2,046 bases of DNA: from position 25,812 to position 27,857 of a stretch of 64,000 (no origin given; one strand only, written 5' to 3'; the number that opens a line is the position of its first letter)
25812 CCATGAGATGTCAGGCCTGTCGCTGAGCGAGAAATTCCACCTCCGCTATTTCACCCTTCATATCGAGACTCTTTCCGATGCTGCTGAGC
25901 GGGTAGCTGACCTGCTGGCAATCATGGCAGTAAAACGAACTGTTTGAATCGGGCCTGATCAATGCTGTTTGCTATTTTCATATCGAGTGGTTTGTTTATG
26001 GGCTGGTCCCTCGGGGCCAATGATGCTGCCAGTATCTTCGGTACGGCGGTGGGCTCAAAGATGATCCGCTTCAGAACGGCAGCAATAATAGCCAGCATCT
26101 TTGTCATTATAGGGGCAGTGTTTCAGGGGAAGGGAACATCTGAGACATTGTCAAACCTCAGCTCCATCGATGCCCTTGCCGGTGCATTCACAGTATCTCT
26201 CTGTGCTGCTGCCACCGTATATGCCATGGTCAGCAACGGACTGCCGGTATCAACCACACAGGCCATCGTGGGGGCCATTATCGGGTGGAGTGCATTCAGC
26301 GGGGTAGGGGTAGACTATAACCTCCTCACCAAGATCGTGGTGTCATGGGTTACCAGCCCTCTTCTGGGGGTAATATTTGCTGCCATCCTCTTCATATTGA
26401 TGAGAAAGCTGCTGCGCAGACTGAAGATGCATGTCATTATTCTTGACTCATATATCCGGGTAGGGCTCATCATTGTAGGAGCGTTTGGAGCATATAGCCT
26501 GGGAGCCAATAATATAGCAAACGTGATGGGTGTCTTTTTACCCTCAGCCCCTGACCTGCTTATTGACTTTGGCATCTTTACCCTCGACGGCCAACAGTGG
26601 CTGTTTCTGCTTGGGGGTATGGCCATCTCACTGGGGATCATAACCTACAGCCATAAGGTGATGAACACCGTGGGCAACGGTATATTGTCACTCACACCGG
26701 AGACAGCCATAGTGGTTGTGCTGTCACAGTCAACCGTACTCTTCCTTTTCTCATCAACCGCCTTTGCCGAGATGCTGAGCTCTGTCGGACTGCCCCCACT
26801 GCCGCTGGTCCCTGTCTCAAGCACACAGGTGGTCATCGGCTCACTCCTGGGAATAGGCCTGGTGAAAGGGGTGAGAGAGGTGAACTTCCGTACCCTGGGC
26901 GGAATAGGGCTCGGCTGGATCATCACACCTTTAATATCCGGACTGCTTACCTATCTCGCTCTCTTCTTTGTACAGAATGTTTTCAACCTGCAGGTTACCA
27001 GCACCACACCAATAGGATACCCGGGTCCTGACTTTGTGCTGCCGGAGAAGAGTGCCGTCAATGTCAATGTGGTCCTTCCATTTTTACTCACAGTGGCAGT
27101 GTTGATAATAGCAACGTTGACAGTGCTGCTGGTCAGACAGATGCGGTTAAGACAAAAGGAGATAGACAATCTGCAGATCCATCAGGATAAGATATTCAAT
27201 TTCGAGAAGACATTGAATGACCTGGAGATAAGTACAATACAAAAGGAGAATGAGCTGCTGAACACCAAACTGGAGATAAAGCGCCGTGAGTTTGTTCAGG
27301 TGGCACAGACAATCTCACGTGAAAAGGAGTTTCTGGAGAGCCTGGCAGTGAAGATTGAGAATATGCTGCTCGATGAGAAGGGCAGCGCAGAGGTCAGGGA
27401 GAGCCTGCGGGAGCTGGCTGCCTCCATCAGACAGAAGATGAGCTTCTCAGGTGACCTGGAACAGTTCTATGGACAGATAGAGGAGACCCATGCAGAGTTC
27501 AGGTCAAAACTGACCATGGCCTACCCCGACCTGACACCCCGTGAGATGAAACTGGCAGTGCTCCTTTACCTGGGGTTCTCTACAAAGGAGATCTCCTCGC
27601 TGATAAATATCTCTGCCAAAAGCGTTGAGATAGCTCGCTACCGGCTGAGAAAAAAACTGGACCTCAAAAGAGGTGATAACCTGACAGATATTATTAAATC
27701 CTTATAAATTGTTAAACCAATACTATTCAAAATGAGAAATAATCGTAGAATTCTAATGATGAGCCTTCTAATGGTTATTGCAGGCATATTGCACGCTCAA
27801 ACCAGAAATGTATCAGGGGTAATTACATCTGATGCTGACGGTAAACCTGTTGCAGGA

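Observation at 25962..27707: PiT phosphate transporter covalently fused to a LuxR-type DNA-binding domain (possible transporter-receptor one-component regulator)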

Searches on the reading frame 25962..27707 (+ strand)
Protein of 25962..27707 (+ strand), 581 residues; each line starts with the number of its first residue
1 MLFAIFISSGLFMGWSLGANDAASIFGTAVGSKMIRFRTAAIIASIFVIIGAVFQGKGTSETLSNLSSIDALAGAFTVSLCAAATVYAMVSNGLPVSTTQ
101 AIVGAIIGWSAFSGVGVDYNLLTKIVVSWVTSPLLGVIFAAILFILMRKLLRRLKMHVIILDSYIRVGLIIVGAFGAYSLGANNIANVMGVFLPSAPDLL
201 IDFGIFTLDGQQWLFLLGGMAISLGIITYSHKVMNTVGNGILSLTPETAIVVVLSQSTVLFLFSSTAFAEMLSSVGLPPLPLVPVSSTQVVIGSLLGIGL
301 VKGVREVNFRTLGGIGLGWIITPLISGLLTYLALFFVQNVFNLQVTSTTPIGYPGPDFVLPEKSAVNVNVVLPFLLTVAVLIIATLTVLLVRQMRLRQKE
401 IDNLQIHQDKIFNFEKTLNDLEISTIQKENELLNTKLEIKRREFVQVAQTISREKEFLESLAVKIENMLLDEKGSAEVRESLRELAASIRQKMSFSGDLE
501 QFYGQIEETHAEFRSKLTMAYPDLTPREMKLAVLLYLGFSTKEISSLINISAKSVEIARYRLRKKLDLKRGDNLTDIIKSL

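Call 3: search_protein_families(library=pfam, proteins=[window:25962-27707:+], max_evalue=0.01)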
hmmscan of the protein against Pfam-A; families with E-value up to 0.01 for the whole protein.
window:25962-27707:+ (581 aa): 4 families
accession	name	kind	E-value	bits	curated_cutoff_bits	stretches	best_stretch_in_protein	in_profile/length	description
PF01384.25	PHO4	-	4.5e-64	217.1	33.7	2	18-329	2-349/350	Phosphate transporter family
PF00196.25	GerE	-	7.3e-08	32.4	23.5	1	524-569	3-48/57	Bacterial regulatory proteins, luxR family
PF08281.18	Sigma70_r4_2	-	4e-05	23.6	25.7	1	529-566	15-54/54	Sigma-70, region 4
PF04790.18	Sarcoglycan_1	-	0.0062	16.3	32.5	1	374-479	17-116/259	Sarcoglycan complex subunit protein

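Call 4: search_protein_families(library=ncbifam, proteins=[window:25962-27707:+], max_evalue=0.01)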
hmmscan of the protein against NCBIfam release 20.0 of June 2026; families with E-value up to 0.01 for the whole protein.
window:25962-27707:+ (581 aa): 10 families
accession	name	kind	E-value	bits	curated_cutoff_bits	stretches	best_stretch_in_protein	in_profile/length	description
NF053884.1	SulfPermCysPBac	equivalog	2e-20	72.9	400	1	7-346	6-326/354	sulfate permease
NF053779.1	BT3442_fam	equivalog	4.3e-07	29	940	1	378-573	362-552/563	BT3442 family protein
TIGR02937.1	sigma70-ECF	superfamily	9.3e-06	25.4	42.9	1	484-567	86-162/165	sigma-70 family RNA polymerase sigma factor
NF040749.1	tetrathio_RR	equivalog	9.7e-06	25.4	290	1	509-570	119-180/191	tetrathionate respiration response regulator TtrR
NF052445.1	RespRegMctR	equivalog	1.1e-05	25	300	1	521-575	142-196/205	two-component system response regulator MctR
NF007018.1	PRK09483.1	equivalog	7.7e-05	22.4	280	1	517-576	142-201/217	UvrY/SirA/GacA family response regulator transcription factor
NF011896.0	PRK15369.1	equivalog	0.00013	21.7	242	1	520-577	146-203/211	two component system response regulator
NF033774.1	phos_trans_PitA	exception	0.00055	18.7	800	0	18-155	31-185/498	inorganic phosphate transporter PitA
NF038181.1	reg_ATPase_IniR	equivalog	0.0019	16.6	750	1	505-567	748-810/827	isoniazid response ATPase/transcriptional regulator IniR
NF047608.1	LIC13292_fam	subfamily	0.0097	16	200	0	516-565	95-144/166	LIC13292 family transcriptional regulator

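Call 5: find_homologous_proteins(query=window:25962-27707:+, max_evalue=0.00001)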
Query window:25962-27707:+ (581 aa): 8000 proteins with E <= 0.00001 among 8000 candidates; the best 120 are listed.
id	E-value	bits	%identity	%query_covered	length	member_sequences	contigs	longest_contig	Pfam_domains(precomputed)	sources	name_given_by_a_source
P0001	0.0e+0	1223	100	100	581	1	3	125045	PF00196.26,PF01384.26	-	-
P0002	6.6e-270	915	73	98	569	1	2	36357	PF00196.26,PF01384.26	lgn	-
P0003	5.0e-251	852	70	100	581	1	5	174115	PF00196.26,PF01384.26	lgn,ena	-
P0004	4.3e-248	843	67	100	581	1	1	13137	PF00196.26,PF01384.26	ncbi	ncbi:MAG: inorganic phosphate transporter [Bacteroidales bacterium]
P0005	6.4e-247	839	68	100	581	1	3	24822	PF00196.26,PF01384.26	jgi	jgi:inorganic phosphate transporter, PiT family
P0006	1.1e-246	838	67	100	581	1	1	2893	PF08281.19,PF01384.26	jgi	jgi:inorganic phosphate transporter, PiT family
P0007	1.5e-243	828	67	100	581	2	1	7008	PF01384.26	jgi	jgi:inorganic phosphate transporter, PiT family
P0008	3.2e-243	827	67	100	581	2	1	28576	PF00196.26,PF01384.26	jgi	jgi:inorganic phosphate transporter, PiT family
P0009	2.2e-242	824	67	100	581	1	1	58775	PF00196.26,PF08281.19,PF01384.26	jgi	jgi:inorganic phosphate transporter, PiT family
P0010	5.2e-241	819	65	100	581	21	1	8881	PF00196.26,PF08281.19,PF01384.26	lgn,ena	-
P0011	2.2e-240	817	65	100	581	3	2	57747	PF00196.26,PF08281.19,PF01384.26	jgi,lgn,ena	-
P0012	5.9e-237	806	66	100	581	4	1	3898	PF01384.26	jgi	jgi:inorganic phosphate transporter, PiT family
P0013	1.7e-218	745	61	100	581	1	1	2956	PF01384.26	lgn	-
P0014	8.2e-218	743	60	100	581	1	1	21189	PF00196.26,PF01384.26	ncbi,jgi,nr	ncbi:MAG: inorganic phosphate transporter [Bacteroidales bacterium]|nr:inorganic phosphate transport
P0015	1.7e-216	739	60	100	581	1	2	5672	PF01384.26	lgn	-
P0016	1.9e-216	738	60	100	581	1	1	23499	PF01384.26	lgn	-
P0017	2.1e-216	738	59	100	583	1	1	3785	PF00196.26,PF01384.26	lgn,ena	-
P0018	7.3e-216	736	60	100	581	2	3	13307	PF01384.26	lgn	-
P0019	1.6e-215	735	60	100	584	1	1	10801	PF01384.26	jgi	-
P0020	2.1e-215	735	60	100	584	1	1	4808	PF01384.26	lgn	-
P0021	2.5e-214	731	60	100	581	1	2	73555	PF00196.26,PF01384.26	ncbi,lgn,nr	ncbi:MAG: inorganic phosphate transporter [Bacteroidales bacterium]|nr:inorganic phosphate transport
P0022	5.2e-214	730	61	100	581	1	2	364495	PF00196.26,PF01384.26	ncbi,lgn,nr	ncbi:MAG: inorganic phosphate transporter [Bacteroidales bacterium]|nr:inorganic phosphate transport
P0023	7.1e-214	730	59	100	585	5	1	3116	PF00196.26,PF08281.19,PF01384.26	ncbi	-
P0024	1.7e-213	729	61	100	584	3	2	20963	PF01384.26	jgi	jgi:phosphate/sulfate permease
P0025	3.3e-213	728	60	100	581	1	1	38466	PF01384.26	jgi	jgi:inorganic phosphate transporter, PiT family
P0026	3.5e-213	728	60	100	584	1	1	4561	PF01384.26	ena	-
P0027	5.7e-213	727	59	100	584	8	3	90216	PF00196.26,PF01384.26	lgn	-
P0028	1.0e-212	726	60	98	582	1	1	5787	PF01384.26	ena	-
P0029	1.4e-212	726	60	98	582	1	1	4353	PF01384.26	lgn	-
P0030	1.6e-212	725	61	100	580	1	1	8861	PF00196.26,PF01384.26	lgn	-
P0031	3.5e-212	724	60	100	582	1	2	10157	PF01384.26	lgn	-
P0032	4.7e-212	724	60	100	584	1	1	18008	PF01384.26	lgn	-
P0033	7.3e-212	723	58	100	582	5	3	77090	PF00196.26,PF01384.26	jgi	jgi:phosphate/sulfate permease/DNA-directed RNA polymerase specialized sigma24 family protein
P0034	8.6e-212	723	60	100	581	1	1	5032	PF00196.26,PF01384.26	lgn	-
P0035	9.1e-212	723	60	100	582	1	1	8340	PF08281.19,PF01384.26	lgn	-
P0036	1.3e-211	722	61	100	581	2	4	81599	PF00196.26,PF01384.26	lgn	-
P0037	1.5e-211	722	60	100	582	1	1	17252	PF01384.26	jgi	jgi:PiT family inorganic phosphate transporter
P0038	1.6e-211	722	58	100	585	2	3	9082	PF00196.26,PF08281.19,PF01384.26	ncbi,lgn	-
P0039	1.6e-211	722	60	100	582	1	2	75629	PF08281.19,PF01384.26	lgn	-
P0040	1.7e-211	722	59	100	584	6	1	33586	PF01384.26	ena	-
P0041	1.7e-211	722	60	100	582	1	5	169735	PF08281.19,PF01384.26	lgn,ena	-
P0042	1.8e-211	722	59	100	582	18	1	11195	PF08281.19,PF01384.26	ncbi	-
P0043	2.0e-211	722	60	100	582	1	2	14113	PF08281.19,PF01384.26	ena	-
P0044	2.0e-211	722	59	100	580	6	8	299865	PF00196.26,PF01384.26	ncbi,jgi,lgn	-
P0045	2.3e-211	722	60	100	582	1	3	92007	PF08281.19,PF01384.26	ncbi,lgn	-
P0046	3.9e-211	721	58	100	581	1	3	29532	PF00196.26,PF01384.26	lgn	-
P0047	4.1e-211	721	60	100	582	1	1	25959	PF08281.19,PF01384.26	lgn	-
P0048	6.8e-211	720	60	100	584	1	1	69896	PF01384.26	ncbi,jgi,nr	ncbi:MAG: inorganic phosphate transporter [Lentimicrobium sp.]|nr:inorganic phosphate transporter [L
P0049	1.4e-210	719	59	100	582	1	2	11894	PF08281.19,PF01384.26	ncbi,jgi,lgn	jgi:phosphate/sulfate permease/DNA-directed RNA polymerase specialized sigma24 family protein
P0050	1.4e-210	719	59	100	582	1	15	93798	PF08281.19,PF01384.26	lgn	-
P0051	1.5e-210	719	59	100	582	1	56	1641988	PF08281.19,PF01384.26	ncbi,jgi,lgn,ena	ncbi:MAG: inorganic phosphate transporter [Lentimicrobium sp.]|jgi:phosphate/sulfate permease/DNA-di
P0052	1.9e-210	719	57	97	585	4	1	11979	PF00196.26,PF01384.26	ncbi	-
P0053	2.5e-210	718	59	100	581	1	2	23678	PF00196.26,PF01384.26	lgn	-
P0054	2.9e-210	718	57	100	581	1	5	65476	PF00196.26,PF08281.19,PF01384.26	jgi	jgi:inorganic phosphate transporter, PiT family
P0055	2.9e-210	718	58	100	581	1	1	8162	PF01384.26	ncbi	-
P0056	3.5e-210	718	60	100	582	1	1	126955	PF01384.26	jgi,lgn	jgi:phosphate/sulfate permease/DNA-directed RNA polymerase specialized sigma24 family protein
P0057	3.8e-210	718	59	98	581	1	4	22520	PF01384.26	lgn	-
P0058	4.4e-210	717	58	100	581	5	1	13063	PF01384.26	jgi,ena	-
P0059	4.4e-210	717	59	100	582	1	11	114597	PF01384.26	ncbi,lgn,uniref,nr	ncbi:hypothetical protein SDC9_23861 [bioreactor metagenome]|uniref:HTH luxR-type domain-containing 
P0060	8.3e-210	716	60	100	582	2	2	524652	PF08281.19,PF01384.26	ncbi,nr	ncbi:MAG: DUF2559 family protein [Bacteroidales bacterium]|nr:DUF2559 family protein [Bacteroidales 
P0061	1.7e-209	715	59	100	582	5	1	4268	PF01384.26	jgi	jgi:phosphate/sulfate permease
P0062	9.3e-209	713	59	100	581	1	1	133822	PF01384.26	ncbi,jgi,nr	ncbi:MAG: inorganic phosphate transporter [Bacteroides sp.]|jgi:phosphate/sulfate permease|nr:inorga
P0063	1.3e-208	713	59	100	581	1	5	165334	PF01384.26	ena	-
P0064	1.6e-208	712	59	100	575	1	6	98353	PF00196.26,PF08281.19,PF01384.26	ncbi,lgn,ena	-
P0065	2.3e-208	712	57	100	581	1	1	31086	PF08281.19,PF01384.26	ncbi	-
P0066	2.4e-208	712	59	100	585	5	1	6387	PF01384.26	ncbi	-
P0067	1.1e-207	709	59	98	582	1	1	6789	PF00196.26,PF08281.19,PF01384.26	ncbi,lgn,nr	ncbi:MAG: hypothetical protein HGA37_12015 [Lentimicrobium sp.]|nr:hypothetical protein [Lentimicrob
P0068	1.3e-207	709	57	100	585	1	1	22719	PF00196.26,PF01384.26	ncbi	-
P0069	1.6e-207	709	58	100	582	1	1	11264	PF00196.26,PF01384.26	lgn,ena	-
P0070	1.8e-207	709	59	100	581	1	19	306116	PF01384.26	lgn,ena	-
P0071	2.0e-207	709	58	100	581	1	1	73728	PF00196.26,PF01384.26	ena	-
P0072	3.1e-207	708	58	100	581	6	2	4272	PF01384.26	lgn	-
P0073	3.4e-207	708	59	100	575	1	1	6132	PF00196.26,PF08281.19,PF01384.26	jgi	-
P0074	3.7e-207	708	59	100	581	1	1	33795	PF01384.26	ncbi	-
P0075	4.3e-207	707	56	97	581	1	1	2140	PF01384.26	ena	-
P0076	4.8e-207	707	57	100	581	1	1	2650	PF01384.26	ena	-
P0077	5.3e-207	707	57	100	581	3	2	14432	PF00196.26,PF01384.26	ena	-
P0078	5.8e-207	707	56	97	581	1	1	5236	PF01384.26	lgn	-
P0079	6.8e-207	707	57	100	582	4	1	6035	PF01384.26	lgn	-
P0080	7.3e-207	707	58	100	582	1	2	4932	PF00196.26,PF08281.19,PF01384.26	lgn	-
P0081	9.4e-207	706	56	97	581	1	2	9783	PF01384.26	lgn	-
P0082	1.1e-206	706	57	98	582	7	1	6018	PF00196.26,PF01384.26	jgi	-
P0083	1.5e-206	706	58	100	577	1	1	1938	PF00196.26,PF01384.26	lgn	-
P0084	2.6e-206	705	58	100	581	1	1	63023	PF01384.26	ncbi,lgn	-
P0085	3.2e-206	705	57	100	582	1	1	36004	PF00196.26,PF01384.26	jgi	jgi:inorganic phosphate transporter, PiT family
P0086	4.7e-206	704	58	100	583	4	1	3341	PF01384.26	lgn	-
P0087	5.5e-206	704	56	97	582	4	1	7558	PF01384.26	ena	-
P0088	5.9e-206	704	57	100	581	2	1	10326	PF00196.26,PF01384.26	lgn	-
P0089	6.0e-206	704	59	98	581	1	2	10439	PF00196.26,PF08281.19,PF01384.26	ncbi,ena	-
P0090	6.6e-206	704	58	100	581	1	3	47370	PF00196.26,PF01384.26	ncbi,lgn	-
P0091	8.7e-206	703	57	100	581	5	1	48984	PF00196.26,PF01384.26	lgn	-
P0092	9.5e-206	703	59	100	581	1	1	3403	PF00196.26,PF08281.19,PF01384.26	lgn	-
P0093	1.6e-205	702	56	97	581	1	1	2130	PF01384.26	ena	-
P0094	1.8e-205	702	57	100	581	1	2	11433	PF01384.26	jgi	jgi:inorganic phosphate transporter, PiT family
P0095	1.9e-205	702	57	100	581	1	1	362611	PF01384.26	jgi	jgi:inorganic phosphate transporter, PiT family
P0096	2.4e-205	702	59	100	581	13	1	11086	PF01384.26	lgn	-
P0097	2.6e-205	702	57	100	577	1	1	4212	PF00196.26,PF01384.26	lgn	-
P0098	2.9e-205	701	59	100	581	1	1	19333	PF08281.19,PF01384.26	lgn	-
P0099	3.3e-205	701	56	97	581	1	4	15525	PF01384.26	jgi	jgi:inorganic phosphate transporter, PiT family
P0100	4.6e-205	701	59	100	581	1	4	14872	PF00196.26,PF08281.19,PF01384.26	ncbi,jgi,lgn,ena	-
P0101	7.2e-205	700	57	98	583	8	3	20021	PF01384.26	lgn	-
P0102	8.6e-205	700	56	97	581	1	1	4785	PF01384.26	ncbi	-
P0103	1.0e-204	700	56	100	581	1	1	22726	PF01384.26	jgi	jgi:inorganic phosphate transporter, PiT family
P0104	1.0e-204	700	58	100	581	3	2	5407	PF00196.26,PF01384.26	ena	-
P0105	1.3e-204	699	56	100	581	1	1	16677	PF00196.26,PF01384.26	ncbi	-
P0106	1.3e-204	699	58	100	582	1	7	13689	PF00196.26,PF01384.26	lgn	-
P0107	2.2e-204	699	59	100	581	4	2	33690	PF00196.26,PF08281.19,PF01384.26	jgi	jgi:inorganic phosphate transporter, PiT family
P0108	2.3e-204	698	58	100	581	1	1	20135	PF00196.26,PF08281.19,PF01384.26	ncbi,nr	ncbi:MAG: inorganic phosphate transporter [Bacteroidetes bacterium]|nr:MAG: inorganic phosphate tran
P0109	2.6e-204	698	58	100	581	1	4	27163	PF00196.26,PF08281.19,PF01384.26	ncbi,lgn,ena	-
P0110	2.7e-204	698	58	100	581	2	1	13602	PF01384.26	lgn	-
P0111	3.0e-204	698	57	100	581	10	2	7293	PF01384.26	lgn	-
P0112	3.4e-204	698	58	100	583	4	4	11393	PF08281.19,PF01384.26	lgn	-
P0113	3.4e-204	698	58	98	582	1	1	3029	PF00196.26,PF08281.19,PF01384.26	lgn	-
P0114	4.0e-204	698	59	98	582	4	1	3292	PF00196.26,PF01384.26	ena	-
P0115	4.1e-204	698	58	100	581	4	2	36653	PF00196.26,PF01384.26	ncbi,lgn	-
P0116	4.1e-204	698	58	100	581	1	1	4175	PF00196.26,PF08281.19,PF01384.26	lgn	-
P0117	8.6e-204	697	56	100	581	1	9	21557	PF01384.26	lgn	-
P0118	1.0e-203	696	57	100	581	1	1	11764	PF01384.26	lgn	-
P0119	1.2e-203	696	57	100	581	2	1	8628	PF00196.26,PF01384.26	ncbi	-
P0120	1.4e-203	696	56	100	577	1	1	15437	PF01384.26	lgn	-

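Call 11: find_related_loci(query=A1, collection=genome_contigs, flank=7000)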
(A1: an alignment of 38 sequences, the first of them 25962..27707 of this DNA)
Query A1 (581 aa) in genome_contigs; peptide patterns used: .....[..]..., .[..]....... (x = any residue, [..] = any of these).
600 stretches matched a pattern (row limit reached: there are more); 594 encode a relative of the query (tblastn E <= 1e-3); the best 80 are kept; 80 distinct loci.
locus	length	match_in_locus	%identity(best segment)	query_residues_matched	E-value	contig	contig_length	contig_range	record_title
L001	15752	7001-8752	60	1-581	0e+0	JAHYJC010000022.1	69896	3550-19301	MAG: Lentimicrobium sp. isolate KA12 NODE_224_length_69896_cov_13.422165, whole genome shotgun sequence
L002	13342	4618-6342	59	1-581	0e+0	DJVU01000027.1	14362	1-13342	MAG TPA_asm: Bacteroidales bacterium UBA6248 UBA6248_contig_105381, whole genome shotgun sequence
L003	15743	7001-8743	59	1-581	0e+0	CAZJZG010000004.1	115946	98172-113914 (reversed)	MAG TPA_asm: uncultured Bacteroidales bacterium isolate binchicken_co235_404 genome assembly, contig: NODE_340_length_11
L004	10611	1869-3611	58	1-581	0e+0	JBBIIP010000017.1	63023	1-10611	MAG: Lentimicrobiaceae bacterium isolate CYS170214_bin_141 NODE_202_length_63023_cov_9.055838, whole genome shotgun sequ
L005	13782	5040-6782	56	1-581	0e+0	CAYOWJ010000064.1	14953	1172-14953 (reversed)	MAG TPA_asm: uncultured Lentimicrobiaceae bacterium isolate SRP272421_co4_479 genome assembly, contig: NODE_10935_length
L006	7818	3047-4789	57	1-581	0e+0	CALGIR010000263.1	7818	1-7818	MAG TPA_asm: uncultured Bacteroidales bacterium isolate SRR1562001_bin.66_CONCOCT_v1.1_MAG genome assembly, contig: ERZ7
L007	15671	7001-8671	57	1-561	0e+0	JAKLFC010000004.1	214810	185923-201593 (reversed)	MAG: Bacteroidetes bacterium isolate RA.bin148 RA.bin148_4, whole genome shotgun sequence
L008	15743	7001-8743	55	1-581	0e+0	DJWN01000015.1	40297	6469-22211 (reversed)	MAG TPA_asm: Bacteroidales bacterium UBA6229 UBA6229_contig_66887, whole genome shotgun sequence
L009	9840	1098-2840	55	1-581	0e+0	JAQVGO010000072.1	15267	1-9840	MAG: Bacteroidales bacterium isolate STE_184 NODE_9123_length_15267_cov_13.543659_Sandtown_E, whole genome shotgun seque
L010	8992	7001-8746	59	1-581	0e+0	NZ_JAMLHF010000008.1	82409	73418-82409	MAG: Lentimicrobium sp. isolate ACE_NR_BACT3 ACE_NR_BACT3_8, whole genome shotgun sequence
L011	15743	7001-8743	58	1-581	0e+0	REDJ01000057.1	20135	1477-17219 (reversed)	MAG: Bacteroidetes bacterium isolate GEM2.Bin22 NODE_3169_length_20135_cov_23.5892, whole genome shotgun sequence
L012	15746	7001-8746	59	1-581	0e+0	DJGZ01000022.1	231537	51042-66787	MAG TPA_asm: Bacteroidales bacterium UBA5833 UBA5833_contig_7, whole genome shotgun sequence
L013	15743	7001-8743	55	1-581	0e+0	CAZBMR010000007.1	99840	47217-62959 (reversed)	MAG TPA_asm: uncultured Lentimicrobiaceae bacterium isolate binchicken_co263_295 genome assembly, contig: NODE_32_length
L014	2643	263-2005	53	1-581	0e+0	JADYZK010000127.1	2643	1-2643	MAG: Bacteroidales bacterium isolate SJ569 c_000000260046, whole genome shotgun sequence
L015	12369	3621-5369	59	1-581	0e+0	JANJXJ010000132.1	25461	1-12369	MAG: Lentimicrobium sp. isolate RS341_metabat.bin.32 RS341_k141_274637, whole genome shotgun sequence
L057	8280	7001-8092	58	1-357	4e-129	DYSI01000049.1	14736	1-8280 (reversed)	MAG TPA_asm: Draconibacterium orientale isolate SulCav_PC08_3_4_37_42 SulCav_PC08-3_3261_length_14736_cov_25.555957, who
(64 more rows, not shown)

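Call 16: search_solved_structures(query=window:25962-27707:+, max_evalue=0.01, show_alignments=1)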
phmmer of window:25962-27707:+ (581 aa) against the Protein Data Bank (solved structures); distinct sequences matched with E-value up to 0.01: 2.
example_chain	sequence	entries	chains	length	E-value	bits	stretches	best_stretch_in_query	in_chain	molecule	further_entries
6l85_A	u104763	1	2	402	3.1e-28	102.3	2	9-147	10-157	Phosphate transporter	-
7vim_A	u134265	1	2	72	0.0045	19.3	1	521-575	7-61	Protein EsrB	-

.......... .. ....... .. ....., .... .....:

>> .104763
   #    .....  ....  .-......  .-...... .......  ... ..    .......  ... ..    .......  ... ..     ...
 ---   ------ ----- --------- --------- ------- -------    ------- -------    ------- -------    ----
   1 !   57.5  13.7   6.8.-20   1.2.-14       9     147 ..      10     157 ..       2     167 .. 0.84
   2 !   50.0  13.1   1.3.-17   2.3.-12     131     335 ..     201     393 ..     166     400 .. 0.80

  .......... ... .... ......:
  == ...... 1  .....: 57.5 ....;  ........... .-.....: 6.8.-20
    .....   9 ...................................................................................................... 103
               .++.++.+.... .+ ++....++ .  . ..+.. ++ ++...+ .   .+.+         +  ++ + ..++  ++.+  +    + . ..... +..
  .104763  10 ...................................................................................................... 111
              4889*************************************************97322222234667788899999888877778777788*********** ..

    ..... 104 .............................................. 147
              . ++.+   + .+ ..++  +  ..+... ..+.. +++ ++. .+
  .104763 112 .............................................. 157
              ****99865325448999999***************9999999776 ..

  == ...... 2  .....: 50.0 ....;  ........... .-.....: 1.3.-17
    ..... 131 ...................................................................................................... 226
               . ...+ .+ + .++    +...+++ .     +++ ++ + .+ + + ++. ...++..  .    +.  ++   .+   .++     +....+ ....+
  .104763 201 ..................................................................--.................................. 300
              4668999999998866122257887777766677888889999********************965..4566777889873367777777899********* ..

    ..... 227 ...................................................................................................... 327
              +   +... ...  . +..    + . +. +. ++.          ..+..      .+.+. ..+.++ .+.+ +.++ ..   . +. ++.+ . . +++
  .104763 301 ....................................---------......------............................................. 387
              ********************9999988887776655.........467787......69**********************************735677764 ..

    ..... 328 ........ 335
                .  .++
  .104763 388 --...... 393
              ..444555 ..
